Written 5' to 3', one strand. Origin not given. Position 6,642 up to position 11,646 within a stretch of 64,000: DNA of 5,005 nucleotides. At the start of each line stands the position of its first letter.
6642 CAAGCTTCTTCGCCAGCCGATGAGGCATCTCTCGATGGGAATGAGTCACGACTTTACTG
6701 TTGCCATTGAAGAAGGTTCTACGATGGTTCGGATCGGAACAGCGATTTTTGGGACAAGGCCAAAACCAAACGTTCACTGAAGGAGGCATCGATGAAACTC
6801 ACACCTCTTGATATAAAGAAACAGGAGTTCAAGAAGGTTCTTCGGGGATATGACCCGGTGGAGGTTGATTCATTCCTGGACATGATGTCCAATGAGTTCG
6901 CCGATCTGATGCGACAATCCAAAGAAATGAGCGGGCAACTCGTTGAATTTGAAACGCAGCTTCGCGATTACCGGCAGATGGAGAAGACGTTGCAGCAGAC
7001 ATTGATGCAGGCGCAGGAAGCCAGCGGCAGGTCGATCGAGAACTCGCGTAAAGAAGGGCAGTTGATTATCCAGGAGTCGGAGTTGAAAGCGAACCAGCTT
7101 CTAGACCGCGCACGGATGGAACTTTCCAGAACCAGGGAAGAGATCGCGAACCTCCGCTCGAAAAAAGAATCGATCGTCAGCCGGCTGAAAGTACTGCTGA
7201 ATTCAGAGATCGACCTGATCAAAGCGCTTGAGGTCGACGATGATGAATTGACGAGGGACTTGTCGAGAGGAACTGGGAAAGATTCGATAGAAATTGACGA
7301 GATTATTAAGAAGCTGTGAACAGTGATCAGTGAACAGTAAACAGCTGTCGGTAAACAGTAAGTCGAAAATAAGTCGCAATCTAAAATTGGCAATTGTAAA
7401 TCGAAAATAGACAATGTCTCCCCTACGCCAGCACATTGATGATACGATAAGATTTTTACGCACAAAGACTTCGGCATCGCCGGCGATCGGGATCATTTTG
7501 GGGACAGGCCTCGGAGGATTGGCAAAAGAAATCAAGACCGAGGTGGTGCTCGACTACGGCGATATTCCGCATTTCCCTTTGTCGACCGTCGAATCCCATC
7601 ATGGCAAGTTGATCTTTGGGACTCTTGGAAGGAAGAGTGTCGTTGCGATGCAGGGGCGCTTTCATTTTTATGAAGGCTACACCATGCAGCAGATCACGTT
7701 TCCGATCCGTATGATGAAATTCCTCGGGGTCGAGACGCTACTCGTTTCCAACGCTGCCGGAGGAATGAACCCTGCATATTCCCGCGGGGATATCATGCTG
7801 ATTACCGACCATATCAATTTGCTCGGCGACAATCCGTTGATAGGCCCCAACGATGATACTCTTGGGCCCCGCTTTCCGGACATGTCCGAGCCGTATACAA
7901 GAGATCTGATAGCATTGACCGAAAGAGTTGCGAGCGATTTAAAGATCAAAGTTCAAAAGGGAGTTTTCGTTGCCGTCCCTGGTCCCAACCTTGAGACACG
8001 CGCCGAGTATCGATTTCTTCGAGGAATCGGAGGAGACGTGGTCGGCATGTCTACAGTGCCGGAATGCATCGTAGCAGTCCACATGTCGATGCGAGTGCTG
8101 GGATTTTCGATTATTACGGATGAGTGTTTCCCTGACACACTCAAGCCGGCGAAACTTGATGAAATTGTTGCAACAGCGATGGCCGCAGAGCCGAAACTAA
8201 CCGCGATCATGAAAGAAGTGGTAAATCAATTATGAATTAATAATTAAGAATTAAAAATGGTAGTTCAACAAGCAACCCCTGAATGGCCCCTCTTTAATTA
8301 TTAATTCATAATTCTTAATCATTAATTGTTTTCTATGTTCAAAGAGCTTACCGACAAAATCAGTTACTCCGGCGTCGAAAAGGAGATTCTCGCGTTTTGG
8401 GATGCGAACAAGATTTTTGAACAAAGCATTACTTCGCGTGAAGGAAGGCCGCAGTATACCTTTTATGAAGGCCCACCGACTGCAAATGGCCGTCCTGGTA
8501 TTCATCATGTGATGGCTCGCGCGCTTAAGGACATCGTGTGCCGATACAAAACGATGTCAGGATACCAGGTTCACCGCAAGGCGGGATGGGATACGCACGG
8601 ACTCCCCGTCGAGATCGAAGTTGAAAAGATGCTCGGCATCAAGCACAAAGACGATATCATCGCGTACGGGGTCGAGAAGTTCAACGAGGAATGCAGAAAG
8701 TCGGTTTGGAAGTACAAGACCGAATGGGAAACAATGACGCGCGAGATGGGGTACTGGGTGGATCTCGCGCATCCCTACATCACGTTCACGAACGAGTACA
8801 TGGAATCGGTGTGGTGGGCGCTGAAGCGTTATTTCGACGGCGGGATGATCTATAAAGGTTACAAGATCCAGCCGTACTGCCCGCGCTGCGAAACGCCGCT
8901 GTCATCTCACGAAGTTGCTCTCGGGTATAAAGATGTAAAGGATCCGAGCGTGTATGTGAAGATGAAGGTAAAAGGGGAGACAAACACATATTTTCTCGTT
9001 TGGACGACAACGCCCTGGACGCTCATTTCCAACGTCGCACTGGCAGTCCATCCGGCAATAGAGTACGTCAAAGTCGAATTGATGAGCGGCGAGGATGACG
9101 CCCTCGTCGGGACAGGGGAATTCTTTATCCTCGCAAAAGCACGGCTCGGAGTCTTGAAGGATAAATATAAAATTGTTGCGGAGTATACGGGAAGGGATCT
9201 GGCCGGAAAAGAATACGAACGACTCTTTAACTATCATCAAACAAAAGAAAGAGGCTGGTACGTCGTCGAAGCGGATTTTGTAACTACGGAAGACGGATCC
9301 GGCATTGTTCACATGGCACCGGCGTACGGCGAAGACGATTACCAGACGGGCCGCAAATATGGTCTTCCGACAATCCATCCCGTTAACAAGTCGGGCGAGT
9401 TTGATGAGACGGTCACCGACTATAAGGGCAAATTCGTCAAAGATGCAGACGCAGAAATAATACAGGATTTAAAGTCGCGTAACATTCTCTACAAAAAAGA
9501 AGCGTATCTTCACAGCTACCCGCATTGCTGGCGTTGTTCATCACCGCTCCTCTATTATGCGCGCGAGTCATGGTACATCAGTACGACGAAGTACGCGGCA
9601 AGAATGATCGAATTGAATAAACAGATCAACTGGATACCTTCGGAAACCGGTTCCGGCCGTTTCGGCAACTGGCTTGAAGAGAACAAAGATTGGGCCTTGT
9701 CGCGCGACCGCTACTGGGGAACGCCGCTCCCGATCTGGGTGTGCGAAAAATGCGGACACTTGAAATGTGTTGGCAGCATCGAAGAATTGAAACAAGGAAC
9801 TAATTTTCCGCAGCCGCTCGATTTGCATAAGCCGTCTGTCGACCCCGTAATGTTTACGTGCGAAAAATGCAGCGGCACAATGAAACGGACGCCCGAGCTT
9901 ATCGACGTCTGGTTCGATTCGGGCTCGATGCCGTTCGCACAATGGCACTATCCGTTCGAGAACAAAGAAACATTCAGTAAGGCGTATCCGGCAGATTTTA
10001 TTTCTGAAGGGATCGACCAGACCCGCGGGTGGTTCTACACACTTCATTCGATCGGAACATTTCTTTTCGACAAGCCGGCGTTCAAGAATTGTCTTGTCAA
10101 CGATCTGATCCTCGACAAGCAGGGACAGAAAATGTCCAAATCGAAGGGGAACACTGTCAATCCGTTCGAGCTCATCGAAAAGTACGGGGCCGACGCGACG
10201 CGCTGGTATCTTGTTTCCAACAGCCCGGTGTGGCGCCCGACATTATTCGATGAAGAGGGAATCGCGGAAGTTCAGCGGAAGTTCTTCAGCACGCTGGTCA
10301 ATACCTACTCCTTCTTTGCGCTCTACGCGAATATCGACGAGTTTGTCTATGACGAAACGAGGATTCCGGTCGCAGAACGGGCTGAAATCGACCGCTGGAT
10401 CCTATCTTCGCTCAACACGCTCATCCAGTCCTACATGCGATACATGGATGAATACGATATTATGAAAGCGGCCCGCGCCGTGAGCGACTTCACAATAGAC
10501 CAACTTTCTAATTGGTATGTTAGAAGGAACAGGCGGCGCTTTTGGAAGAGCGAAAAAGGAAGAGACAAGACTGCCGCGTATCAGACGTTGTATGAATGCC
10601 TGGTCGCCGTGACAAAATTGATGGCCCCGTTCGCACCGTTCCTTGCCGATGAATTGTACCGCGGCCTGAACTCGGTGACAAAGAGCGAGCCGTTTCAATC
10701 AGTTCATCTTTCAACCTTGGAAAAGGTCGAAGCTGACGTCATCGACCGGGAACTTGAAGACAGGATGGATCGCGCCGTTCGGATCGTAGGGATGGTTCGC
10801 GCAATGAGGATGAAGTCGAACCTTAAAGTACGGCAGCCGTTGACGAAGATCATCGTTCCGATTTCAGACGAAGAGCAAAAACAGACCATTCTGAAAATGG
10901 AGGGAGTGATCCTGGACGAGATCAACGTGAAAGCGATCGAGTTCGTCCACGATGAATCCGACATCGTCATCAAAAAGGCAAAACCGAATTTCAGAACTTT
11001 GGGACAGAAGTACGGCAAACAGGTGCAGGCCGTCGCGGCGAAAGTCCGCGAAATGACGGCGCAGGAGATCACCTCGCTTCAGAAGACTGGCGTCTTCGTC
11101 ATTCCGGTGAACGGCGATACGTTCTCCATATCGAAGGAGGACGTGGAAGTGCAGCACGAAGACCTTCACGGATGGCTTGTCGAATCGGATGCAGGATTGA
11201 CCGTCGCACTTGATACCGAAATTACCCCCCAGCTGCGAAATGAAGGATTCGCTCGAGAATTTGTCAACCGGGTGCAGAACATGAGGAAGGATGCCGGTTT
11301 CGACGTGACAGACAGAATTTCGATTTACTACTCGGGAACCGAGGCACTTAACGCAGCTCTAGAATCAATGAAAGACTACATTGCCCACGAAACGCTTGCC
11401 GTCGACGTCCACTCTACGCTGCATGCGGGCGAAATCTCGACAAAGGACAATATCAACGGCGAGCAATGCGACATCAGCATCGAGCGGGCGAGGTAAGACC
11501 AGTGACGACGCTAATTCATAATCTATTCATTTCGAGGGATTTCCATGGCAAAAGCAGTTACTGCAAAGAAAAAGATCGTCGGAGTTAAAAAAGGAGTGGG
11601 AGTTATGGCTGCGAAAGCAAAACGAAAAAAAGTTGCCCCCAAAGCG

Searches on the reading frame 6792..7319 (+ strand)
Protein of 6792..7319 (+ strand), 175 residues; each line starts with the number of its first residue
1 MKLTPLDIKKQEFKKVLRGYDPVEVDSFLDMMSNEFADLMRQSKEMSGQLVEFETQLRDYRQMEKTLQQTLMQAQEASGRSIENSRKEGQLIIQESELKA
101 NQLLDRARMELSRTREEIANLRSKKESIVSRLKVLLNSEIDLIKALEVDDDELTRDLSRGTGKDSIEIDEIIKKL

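Call 115: search_protein_families(library=pfam, proteins=[window:6792-7319:+], max_evalue=0.00001)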
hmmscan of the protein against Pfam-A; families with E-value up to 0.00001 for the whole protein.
window:6792-7319:+ (175 aa): 1 family
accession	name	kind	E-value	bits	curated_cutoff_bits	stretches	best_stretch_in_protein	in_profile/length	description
PF05103.18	DivIVA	-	8.5e-34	116.8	28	1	3-133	1-131/131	DivIVA protein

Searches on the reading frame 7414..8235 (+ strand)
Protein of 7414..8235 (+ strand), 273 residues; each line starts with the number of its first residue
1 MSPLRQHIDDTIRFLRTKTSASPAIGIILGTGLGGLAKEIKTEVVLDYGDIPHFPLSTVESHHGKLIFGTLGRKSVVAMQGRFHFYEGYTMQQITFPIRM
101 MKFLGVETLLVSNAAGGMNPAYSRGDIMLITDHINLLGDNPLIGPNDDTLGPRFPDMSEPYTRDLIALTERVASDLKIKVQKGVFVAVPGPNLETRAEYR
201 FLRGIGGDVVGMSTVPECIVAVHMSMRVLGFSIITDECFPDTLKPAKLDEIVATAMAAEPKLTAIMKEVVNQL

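Call 115: search_protein_families(library=pfam, proteins=[window:7414-8235:+], max_evalue=0.00001)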
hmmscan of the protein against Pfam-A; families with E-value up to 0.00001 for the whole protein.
window:7414-8235:+ (273 aa): 1 family
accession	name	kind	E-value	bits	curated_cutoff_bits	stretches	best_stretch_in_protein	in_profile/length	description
PF01048.26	PNP_UDP_1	-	1.1e-54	185.7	25.1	1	25-270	2-232/233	Phosphorylase superfamily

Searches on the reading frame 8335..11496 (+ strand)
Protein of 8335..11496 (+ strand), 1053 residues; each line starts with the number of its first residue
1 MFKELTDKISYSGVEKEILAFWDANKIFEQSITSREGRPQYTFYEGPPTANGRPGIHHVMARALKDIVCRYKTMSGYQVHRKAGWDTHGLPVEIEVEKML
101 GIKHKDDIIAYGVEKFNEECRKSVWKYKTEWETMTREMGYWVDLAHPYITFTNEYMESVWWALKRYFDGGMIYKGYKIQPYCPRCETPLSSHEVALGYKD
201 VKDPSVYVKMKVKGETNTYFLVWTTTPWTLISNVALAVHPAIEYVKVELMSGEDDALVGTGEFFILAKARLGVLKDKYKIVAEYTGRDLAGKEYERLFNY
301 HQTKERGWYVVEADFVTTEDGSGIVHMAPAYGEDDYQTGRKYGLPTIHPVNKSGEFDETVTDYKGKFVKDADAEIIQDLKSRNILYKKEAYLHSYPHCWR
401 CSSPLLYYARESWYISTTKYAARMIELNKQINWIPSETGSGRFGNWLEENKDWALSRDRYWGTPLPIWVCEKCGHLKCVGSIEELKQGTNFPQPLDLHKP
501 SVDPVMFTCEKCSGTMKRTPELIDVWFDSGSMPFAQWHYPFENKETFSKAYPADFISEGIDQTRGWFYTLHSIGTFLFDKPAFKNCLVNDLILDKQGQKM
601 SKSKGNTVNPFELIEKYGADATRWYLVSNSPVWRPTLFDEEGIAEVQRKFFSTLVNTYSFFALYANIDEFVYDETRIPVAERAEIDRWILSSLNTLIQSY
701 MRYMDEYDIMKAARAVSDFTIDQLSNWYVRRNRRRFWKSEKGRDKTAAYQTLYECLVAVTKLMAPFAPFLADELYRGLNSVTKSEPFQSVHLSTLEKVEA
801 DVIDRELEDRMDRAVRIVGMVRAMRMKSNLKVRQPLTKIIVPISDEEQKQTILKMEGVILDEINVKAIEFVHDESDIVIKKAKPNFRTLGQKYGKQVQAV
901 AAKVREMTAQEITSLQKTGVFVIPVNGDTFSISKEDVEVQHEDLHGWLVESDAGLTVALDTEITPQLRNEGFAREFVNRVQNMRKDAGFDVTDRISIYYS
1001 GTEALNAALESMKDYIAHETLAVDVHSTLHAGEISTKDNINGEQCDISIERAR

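Call 115: search_protein_families(library=pfam, proteins=[window:8335-11496:+], max_evalue=0.00001)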
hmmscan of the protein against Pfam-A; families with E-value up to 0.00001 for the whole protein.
window:8335-11496:+ (1053 aa): 4 families
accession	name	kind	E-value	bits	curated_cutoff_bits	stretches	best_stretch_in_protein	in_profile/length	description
PF00133.28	tRNA-synt_1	-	6.2e-129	430.8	22.7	1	18-633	2-408/414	tRNA synthetases class I (I, L, M and V)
PF19302.4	DUF5915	-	8e-65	218.5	27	1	858-1051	3-194/195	Domain of unknown function (DUF5915)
PF08264.19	Anticodon_1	-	5.3e-34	117.7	25.1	1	686-839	1-147/148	Anticodon-binding domain of tRNA ligase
PF09334.17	tRNA-synt_1g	-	8.7e-17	61.4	20.1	1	592-656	320-381/391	tRNA synthetases class I (M)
